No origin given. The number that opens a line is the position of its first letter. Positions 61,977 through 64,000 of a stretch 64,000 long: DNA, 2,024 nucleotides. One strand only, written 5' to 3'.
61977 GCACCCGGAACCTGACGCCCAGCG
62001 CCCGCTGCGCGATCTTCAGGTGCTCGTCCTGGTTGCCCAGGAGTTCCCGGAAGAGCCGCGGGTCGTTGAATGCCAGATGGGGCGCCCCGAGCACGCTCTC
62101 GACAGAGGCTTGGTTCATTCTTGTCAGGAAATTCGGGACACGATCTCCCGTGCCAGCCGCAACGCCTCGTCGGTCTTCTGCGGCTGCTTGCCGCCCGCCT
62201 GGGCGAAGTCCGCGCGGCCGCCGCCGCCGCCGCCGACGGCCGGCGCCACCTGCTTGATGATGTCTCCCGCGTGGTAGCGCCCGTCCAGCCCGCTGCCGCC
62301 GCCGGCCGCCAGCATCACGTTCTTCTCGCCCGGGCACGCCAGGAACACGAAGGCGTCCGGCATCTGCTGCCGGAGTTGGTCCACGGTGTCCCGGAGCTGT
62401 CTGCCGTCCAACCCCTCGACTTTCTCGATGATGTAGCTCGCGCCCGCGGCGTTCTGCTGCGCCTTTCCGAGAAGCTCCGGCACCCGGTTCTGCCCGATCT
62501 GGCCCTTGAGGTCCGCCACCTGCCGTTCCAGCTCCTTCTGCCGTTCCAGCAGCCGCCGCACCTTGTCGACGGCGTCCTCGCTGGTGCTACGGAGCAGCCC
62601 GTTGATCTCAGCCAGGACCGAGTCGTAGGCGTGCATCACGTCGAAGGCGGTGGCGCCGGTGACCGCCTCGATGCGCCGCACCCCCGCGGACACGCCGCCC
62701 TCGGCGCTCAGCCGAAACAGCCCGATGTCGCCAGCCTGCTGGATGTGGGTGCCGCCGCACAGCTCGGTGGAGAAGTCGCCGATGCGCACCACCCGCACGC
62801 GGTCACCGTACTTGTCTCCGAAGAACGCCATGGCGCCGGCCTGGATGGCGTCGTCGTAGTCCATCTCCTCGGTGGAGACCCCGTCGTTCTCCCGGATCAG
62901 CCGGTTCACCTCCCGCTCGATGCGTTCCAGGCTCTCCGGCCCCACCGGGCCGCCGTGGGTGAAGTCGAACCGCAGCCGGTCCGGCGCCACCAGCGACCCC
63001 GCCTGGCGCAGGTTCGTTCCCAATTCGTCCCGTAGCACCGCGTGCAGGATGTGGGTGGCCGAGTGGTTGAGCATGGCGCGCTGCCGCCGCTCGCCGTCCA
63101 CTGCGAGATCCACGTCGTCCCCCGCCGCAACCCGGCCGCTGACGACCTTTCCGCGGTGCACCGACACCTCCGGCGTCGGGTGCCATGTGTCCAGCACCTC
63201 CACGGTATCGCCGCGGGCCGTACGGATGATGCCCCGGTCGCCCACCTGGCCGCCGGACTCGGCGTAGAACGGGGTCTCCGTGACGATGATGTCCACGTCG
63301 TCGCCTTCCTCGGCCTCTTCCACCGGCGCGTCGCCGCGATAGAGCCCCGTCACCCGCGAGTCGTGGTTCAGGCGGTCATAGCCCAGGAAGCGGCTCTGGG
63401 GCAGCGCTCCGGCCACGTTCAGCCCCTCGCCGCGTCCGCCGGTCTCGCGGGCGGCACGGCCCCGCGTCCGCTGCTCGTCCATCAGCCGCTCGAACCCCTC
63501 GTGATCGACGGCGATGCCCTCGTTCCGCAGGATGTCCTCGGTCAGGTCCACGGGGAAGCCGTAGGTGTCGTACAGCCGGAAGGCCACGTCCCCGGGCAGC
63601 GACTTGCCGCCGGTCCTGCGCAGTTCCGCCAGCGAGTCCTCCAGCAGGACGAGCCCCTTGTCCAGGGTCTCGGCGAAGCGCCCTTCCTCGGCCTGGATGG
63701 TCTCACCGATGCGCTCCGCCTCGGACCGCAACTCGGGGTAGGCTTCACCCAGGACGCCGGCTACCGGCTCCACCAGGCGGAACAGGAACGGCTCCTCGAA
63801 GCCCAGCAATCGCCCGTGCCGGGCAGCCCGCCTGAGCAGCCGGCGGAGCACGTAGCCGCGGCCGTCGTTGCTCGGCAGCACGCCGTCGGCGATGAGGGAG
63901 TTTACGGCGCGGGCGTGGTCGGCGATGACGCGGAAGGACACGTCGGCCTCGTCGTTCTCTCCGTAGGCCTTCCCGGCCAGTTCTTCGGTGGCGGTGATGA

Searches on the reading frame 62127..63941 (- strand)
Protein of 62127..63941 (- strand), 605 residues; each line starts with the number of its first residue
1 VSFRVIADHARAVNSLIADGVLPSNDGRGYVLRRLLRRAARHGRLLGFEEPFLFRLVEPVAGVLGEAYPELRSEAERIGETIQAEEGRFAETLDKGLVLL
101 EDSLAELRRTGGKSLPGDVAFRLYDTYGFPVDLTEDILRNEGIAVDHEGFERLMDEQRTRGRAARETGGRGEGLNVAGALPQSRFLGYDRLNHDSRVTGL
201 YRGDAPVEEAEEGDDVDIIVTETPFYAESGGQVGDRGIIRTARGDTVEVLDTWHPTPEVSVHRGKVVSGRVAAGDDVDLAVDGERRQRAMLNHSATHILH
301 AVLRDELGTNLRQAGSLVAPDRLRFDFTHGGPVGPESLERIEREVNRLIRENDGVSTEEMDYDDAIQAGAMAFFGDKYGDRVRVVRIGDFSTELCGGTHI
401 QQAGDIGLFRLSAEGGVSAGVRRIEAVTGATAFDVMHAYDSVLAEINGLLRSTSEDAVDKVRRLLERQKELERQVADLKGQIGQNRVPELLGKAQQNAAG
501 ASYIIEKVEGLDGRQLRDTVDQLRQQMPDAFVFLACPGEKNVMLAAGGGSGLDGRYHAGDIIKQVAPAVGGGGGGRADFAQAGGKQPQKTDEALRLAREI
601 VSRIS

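Call 47: search_protein_families(library=pfam, proteins=[window:62127-63941:-], max_evalue=0.00001)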
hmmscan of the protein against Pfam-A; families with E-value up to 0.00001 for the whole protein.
window:62127-63941:- (605 aa): 3 families
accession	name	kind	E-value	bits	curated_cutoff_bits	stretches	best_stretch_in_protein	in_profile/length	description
PF01411.24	tRNA-synt_2c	-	4.2e-86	290.1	30.3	1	1-284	270-551/552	tRNA synthetases class II (A)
PF02272.25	DHHA1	-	2e-15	57.5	25.9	1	501-602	2-101/102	DHHA1 domain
PF07973.19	tRNA_SAD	-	8.7e-15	54.9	24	1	382-425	1-44/44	Threonyl and Alanyl tRNA synthetase second additional domain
